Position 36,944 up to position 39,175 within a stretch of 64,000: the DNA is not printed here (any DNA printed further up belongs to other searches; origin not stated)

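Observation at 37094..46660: Two double-rSAM fusion proteins and recurring type A / type B paralog pairs: modular shuffling of radical SAM domains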

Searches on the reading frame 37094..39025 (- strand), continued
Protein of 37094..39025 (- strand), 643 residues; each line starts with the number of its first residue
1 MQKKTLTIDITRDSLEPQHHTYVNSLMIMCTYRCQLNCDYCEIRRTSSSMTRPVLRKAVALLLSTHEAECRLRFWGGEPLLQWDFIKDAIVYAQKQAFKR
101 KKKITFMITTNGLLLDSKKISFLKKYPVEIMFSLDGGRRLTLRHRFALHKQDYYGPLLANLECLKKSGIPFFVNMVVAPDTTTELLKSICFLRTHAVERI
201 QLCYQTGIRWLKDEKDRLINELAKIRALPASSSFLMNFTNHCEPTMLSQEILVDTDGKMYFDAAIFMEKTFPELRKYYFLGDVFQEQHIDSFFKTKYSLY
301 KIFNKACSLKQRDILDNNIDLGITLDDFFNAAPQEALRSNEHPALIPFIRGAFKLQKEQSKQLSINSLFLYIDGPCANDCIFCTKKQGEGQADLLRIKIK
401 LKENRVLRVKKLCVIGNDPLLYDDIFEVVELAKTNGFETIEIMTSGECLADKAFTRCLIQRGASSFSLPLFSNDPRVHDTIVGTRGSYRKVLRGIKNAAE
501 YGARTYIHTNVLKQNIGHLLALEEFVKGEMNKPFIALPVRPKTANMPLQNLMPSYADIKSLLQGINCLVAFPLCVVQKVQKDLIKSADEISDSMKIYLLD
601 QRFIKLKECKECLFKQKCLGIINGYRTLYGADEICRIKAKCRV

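Call 58: fold_search(model_id=the predicted structure, library=pdb)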
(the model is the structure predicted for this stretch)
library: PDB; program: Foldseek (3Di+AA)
matches with E <= 10: 1673; with E <= 0.001: 180
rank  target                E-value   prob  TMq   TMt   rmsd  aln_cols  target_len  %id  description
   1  5why_B                1.3e-15  1.00  0.41  0.60   5.3       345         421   18  Structural Insights into Thioether Bond Formation in the Biosynthesis of Sactipeptides (released 2017-07-26)
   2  4k36_A                1.7e-15  1.00  0.36  0.59  10.0       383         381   18  His6 tagged anSMEcpe with bound AdoMet (released 2013-05-08)
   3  4k37_A                4.3e-15  1.00  0.34  0.58  10.1       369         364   19  Native anSMEcpe with bound AdoMet (released 2013-05-08)
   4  5wgg_A                5.0e-15  1.00  0.40  0.56   5.7       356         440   17  Structural Insights into Thioether Bond Formation in the Biosynthesis of Sactipeptides (released 2017-07-26)
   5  4k38_A                1.4e-14  1.00  0.40  0.67   6.0       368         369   19  Native anSMEcpe with bound AdoMet and Kp18Cys peptide (released 2013-05-08)
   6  4k36_B                1.9e-14  1.00  0.40  0.68   6.0       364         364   19  His6 tagged anSMEcpe with bound AdoMet (released 2013-05-08)
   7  4k37_B                2.4e-14  1.00  0.40  0.67   5.9       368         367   19  Native anSMEcpe with bound AdoMet (released 2013-05-08)
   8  4k39_A                3.8e-14  1.00  0.40  0.69   5.9       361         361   19  Native anSMEcpe with bound AdoMet and Cp18Cys peptide (released 2013-05-08)
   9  5why_A                4.0e-14  1.00  0.39  0.58   5.3       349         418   18  Structural Insights into Thioether Bond Formation in the Biosynthesis of Sactipeptides (released 2017-07-26)
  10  4k38_B                5.5e-14  1.00  0.40  0.68   6.0       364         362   19  Native anSMEcpe with bound AdoMet and Kp18Cys peptide (released 2013-05-08)
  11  4k39_B                5.5e-14  1.00  0.40  0.69   6.0       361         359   19  Native anSMEcpe with bound AdoMet and Cp18Cys peptide (released 2013-05-08)
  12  9gm3_A                4.5e-12  1.00  0.40  0.66   5.7       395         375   15  Crystal structure of the complex formed between the radical SAM protein ChlB and the leader region of its precursor su (released 2025-06-25)
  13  9gm3_C                4.8e-12  1.00  0.35  0.58   3.3       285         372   18  Crystal structure of the complex formed between the radical SAM protein ChlB and the leader region of its precursor su (released 2025-06-25)
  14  9gmc_C                1.4e-11  1.00  0.40  0.66   5.6       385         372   15  Crystal structure of the complex formed between the radical SAM protein ChlB and the R3A mutant of ChlA (released 2025-06-25)
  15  9gmc_A                1.4e-11  1.00  0.40  0.65   5.8       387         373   15  Crystal structure of the complex formed between the radical SAM protein ChlB and the R3A mutant of ChlA (released 2025-06-25)
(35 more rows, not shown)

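Call 68: search_protein_families(library=ncbifam, proteins=[L006:18002-18199:+, L006:17568-18005:+], max_evalue=1)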
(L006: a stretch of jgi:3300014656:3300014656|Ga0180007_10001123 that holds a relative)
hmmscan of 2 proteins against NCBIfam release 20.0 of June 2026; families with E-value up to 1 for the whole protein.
L006:18002-18199:+ (65 aa): 2 families
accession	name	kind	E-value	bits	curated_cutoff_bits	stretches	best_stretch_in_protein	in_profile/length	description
NF038315.1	HxsD_rel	equivalog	4.2e-16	58.9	41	1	3-62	1-60/62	HxsD-like protein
TIGR03976.1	chp_LLNDYxLRE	equivalog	8.9e-05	22.8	50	1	5-59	1-59/90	His-Xaa-Ser system protein HxsD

L006:17568-18005:+ (145 aa): 1 family
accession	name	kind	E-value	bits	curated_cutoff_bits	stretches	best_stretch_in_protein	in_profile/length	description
TIGR03976.1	chp_LLNDYxLRE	equivalog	9.4e-20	70.8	50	1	9-93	2-87/90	His-Xaa-Ser system protein HxsD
